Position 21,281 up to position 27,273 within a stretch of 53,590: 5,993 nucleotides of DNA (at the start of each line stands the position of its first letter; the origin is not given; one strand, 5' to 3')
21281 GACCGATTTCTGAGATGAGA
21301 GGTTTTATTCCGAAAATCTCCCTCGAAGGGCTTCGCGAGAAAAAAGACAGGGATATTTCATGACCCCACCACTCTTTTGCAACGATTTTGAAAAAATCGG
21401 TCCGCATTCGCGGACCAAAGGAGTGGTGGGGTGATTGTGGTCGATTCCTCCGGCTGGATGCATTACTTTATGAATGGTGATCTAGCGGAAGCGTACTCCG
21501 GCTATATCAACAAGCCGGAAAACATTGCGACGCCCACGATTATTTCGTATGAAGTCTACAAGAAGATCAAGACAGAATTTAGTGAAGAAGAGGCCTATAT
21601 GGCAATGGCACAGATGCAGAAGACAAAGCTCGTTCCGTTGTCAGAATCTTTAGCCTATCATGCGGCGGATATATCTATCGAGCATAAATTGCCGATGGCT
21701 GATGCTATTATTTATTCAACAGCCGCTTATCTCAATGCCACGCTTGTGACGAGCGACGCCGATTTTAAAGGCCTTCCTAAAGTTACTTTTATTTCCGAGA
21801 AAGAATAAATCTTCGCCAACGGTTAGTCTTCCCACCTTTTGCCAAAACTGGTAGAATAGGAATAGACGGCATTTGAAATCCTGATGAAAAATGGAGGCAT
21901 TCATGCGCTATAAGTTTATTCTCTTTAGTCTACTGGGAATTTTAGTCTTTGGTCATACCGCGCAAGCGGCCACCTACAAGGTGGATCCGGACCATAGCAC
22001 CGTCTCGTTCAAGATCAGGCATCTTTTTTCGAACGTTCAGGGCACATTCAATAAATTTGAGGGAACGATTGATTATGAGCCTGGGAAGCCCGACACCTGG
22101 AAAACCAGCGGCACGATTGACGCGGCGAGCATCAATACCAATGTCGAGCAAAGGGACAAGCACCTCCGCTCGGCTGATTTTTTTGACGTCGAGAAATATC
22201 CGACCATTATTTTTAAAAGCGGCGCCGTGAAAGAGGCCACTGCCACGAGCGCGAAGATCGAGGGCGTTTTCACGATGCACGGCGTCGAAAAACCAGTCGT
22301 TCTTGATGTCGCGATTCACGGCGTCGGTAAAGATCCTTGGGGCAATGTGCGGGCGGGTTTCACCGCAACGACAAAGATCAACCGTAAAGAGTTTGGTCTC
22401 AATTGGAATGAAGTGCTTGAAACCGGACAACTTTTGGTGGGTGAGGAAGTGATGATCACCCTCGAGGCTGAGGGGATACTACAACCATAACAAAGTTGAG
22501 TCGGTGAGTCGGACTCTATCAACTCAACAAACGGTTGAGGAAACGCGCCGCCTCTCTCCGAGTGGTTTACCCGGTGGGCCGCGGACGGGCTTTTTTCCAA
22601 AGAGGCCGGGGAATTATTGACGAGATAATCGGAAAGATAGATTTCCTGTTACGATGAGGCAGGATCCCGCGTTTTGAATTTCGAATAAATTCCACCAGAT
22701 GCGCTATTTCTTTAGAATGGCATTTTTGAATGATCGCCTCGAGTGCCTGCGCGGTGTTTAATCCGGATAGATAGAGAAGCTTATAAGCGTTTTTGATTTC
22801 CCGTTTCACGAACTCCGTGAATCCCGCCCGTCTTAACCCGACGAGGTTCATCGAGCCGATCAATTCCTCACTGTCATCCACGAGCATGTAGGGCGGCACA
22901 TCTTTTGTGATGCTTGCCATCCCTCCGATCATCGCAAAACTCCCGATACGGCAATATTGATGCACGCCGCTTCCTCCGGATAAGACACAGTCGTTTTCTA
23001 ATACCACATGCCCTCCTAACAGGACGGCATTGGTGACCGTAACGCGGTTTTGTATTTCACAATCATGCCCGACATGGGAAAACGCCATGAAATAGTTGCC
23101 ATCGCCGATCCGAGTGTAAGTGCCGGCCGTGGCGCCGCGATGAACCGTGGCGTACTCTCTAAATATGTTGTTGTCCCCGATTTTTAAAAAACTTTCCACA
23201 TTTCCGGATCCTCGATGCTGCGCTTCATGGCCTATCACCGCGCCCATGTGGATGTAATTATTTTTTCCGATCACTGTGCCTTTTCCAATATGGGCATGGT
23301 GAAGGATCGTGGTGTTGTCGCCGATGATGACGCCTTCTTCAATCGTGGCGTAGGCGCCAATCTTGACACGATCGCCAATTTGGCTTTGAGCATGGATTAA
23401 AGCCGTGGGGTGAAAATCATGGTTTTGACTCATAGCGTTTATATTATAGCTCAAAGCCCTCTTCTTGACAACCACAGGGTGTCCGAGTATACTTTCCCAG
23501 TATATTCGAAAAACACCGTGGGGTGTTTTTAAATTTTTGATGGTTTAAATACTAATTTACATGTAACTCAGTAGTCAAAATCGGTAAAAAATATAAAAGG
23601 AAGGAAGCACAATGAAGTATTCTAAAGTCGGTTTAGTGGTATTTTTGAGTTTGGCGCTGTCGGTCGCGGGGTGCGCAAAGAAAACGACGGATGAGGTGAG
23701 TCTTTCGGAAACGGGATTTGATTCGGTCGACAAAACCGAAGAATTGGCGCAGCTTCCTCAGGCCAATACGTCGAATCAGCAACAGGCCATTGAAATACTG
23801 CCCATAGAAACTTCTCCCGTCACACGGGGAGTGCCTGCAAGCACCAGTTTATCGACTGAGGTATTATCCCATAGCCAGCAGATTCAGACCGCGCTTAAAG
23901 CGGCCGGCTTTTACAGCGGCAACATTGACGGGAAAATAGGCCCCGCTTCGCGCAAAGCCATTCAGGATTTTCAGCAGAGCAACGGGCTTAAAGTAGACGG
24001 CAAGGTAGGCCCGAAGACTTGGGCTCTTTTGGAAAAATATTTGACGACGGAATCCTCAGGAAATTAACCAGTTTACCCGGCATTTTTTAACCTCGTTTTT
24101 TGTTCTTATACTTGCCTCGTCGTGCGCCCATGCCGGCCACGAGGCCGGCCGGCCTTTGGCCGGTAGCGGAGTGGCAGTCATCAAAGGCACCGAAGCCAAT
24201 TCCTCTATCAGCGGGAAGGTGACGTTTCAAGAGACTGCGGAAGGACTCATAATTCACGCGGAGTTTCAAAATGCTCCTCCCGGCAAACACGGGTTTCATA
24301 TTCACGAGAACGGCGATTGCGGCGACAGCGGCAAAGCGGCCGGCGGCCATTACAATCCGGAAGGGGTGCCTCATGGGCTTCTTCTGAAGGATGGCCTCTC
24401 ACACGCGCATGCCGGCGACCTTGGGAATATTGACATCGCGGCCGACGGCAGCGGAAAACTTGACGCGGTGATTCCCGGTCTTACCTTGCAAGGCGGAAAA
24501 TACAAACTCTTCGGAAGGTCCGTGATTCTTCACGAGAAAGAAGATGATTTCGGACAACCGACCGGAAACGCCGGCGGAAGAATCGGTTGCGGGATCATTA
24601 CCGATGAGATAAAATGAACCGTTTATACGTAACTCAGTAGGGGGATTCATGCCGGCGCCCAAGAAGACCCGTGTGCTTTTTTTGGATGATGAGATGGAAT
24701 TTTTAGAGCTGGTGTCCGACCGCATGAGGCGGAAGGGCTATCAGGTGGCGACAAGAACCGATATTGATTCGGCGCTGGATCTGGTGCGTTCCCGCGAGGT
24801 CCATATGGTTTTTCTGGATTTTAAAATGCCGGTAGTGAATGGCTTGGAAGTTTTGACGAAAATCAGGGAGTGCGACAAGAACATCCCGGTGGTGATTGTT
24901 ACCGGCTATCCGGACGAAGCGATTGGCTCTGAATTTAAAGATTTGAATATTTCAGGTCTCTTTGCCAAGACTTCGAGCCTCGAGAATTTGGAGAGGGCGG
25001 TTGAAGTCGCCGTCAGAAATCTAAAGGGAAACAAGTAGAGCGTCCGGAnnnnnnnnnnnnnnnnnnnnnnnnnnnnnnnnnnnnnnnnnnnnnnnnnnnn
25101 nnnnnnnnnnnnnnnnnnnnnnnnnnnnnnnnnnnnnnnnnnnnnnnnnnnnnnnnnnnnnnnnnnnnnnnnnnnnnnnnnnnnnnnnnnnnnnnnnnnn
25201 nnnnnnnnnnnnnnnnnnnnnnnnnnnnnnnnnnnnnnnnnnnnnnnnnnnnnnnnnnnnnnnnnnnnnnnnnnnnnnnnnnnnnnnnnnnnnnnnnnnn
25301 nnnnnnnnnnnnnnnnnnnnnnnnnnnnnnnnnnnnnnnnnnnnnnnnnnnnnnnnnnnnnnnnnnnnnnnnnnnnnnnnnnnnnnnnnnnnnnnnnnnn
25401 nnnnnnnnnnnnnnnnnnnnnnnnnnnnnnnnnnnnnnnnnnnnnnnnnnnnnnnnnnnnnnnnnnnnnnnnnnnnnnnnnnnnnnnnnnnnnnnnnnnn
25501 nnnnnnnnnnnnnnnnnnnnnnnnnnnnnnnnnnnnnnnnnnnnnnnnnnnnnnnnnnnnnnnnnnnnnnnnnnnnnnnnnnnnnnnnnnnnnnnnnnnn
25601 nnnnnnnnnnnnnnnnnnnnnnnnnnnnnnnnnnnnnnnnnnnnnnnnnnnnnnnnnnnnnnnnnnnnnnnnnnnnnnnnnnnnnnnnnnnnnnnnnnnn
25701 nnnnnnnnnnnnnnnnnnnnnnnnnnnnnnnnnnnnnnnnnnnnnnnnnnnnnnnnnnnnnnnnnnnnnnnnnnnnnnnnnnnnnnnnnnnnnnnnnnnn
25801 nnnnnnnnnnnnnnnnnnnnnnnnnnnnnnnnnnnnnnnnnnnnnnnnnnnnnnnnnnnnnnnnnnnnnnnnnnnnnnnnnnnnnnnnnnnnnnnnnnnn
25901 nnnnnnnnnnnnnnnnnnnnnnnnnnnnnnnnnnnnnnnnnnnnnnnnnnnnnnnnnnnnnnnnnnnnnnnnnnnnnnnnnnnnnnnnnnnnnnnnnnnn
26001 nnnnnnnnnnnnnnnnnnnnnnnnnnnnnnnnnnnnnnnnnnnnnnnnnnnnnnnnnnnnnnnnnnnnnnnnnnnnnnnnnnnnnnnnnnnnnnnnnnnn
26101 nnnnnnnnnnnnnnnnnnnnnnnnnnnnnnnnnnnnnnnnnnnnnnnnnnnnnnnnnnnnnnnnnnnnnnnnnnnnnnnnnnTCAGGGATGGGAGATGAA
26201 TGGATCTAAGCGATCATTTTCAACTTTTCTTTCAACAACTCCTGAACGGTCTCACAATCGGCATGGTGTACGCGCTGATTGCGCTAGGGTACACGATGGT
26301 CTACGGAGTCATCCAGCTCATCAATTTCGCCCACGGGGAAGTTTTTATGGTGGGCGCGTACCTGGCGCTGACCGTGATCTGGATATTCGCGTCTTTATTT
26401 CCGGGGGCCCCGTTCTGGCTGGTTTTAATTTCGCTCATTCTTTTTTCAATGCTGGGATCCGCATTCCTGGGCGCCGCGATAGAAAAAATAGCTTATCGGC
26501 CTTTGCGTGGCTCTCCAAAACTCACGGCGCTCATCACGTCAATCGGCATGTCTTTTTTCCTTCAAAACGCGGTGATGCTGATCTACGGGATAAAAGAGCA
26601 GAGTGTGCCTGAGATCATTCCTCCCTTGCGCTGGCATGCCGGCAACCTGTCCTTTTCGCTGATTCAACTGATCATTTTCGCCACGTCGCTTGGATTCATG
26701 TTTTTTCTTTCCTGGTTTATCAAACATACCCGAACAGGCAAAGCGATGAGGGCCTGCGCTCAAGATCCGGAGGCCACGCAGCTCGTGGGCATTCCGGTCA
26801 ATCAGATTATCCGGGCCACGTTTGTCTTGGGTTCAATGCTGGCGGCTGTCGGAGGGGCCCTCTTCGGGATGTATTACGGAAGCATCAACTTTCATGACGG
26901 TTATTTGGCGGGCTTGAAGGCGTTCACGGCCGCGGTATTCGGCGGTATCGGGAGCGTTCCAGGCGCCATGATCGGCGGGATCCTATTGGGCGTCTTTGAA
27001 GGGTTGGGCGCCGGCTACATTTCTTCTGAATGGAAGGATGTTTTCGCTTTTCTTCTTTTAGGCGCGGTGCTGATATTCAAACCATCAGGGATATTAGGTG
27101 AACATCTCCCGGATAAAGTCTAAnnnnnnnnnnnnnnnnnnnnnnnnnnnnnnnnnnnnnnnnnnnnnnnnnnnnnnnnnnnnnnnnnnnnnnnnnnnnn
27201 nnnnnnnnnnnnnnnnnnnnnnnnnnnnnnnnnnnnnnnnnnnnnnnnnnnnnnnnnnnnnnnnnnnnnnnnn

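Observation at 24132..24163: A 33-nt GC-rich palindrome is inserted in frame in four unrelated genes, always reading AGH(E/K)AGRPLAG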

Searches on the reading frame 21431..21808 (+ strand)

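Call 59: search_protein_families(library=pfam, proteins=[window:21431-21808:+])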
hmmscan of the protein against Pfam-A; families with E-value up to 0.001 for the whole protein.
window:21431-21808:+ (125 aa): 1 family
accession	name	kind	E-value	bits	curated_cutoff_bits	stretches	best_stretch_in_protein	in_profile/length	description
PF01850.27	PIN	-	2.7e-16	60.7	23.6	1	2-115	1-117/120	PIN domain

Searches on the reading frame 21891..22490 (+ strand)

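Call 59: search_protein_families(library=pfam, proteins=[window:21891-22490:+])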
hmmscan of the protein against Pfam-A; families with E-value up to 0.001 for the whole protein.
window:21891-22490:+ (199 aa): 1 family
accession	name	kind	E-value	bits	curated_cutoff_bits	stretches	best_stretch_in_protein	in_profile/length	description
PF04264.18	YceI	-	1.3e-49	168.9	23.7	1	29-194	1-149/150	YceI-like domain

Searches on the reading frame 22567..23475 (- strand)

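Call 59: search_protein_families(library=pfam, proteins=[window:22567-23475:-])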
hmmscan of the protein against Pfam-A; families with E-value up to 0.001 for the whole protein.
window:22567-23475:- (302 aa): 6 families
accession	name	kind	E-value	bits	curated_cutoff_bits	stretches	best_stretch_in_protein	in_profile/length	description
PF00132.30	Hexapep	-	1.9e-26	91.1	27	3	31-65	2-36/36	Bacterial transferase hexapeptide (six repeats)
PF13720.11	Acetyltransf_11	-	5.8e-24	84.7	24.5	1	192-271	1-81/82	Udp N-acetylglucosamine O-acyltransferase; Domain 2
PF25084.1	LbH_EIF2B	-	1.3e-11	44.9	54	2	28-84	42-96/105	EIF2B subunit epsilon LbH domain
PF24894.1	Hexapep_GlmU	-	5.3e-06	26.9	23.3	1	30-87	34-89/104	GlmU-like, C-terminal hexapeptide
PF25087.1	GMPPB_C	-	6e-05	23.1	39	0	115-171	40-95/110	GMPPB C-terminal domain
PF14602.12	Hexapep_2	-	0.00034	20.7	27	1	33-57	4-26/34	Hexapeptide repeat of succinyl-transferase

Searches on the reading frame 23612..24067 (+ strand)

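Call 31: search_protein_families(library=pfam, proteins=[window:23612-24067:+])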
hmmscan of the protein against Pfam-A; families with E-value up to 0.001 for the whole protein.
window:23612-24067:+ (151 aa): 3 families
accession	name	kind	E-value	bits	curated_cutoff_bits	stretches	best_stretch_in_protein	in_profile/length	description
PF01471.23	PG_binding_1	-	7.7e-20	71.3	23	1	89-140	6-57/57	Putative peptidoglycan binding domain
PF09374.15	PG_binding_3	-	8.2e-05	23.2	24.6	0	125-140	16-31/76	Predicted Peptidoglycan domain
PF08823.16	PG_binding_2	-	0.00093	19.9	21.1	0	89-126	19-56/74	Putative peptidoglycan binding domain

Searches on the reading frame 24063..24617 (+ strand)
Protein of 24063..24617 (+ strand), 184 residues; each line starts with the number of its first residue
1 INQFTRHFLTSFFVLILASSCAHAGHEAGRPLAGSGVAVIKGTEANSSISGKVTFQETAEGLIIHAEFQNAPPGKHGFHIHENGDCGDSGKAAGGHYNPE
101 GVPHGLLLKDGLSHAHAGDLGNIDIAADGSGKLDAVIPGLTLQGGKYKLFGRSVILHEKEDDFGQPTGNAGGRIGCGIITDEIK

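Call 31: search_protein_families(library=pfam, proteins=[window:24063-24617:+])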
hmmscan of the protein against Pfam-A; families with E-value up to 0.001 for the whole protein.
window:24063-24617:+ (184 aa): 1 family
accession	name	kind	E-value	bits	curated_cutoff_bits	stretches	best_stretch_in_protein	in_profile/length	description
PF00080.25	Sod_Cu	-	4.2e-39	134.4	28.9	1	49-179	1-133/133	Copper/zinc superoxide dismutase (SODC)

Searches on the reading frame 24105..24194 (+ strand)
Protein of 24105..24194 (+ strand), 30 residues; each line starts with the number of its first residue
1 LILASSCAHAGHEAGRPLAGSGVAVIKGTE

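Call 84: search_protein_representatives(alignment_id=A8)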
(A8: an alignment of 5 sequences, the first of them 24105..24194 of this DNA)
Query: 5 sequences, 16 profile positions. Proteins with E-value up to 0.001 (for the whole library): 1; up to 1e-10: 0; up to 1e-30: 0. The best 1 are listed.
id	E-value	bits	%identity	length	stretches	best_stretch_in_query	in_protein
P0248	1.0e-05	41.0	-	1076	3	8-15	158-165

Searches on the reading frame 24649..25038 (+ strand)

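Call 86: search_protein_families(library=pfam, proteins=[window:24649-25038:+])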
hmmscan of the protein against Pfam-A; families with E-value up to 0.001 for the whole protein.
window:24649-25038:+ (129 aa): 1 family
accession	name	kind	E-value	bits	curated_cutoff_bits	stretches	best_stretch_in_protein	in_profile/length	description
PF00072.30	Response_reg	-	1.6e-20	73.8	30.2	1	9-118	1-110/111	Response regulator receiver domain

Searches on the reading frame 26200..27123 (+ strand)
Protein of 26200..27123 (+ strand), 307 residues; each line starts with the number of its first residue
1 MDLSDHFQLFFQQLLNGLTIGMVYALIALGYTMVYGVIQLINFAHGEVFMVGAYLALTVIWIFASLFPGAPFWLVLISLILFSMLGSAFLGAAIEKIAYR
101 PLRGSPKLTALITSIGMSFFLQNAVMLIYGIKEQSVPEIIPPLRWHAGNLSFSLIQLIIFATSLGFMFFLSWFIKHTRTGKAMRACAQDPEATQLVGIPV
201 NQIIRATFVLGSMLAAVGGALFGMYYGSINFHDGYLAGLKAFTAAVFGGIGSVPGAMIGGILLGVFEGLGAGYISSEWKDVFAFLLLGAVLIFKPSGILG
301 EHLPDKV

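Call 31: search_protein_families(library=pfam, proteins=[window:26200-27123:+])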
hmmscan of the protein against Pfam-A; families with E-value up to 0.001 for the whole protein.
window:26200-27123:+ (307 aa): 1 family
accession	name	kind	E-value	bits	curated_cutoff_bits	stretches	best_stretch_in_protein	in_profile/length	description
PF02653.21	BPD_transp_2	-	2.3e-46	158.6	26.8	1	14-290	2-268/269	Branched-chain amino acid transport system / permease component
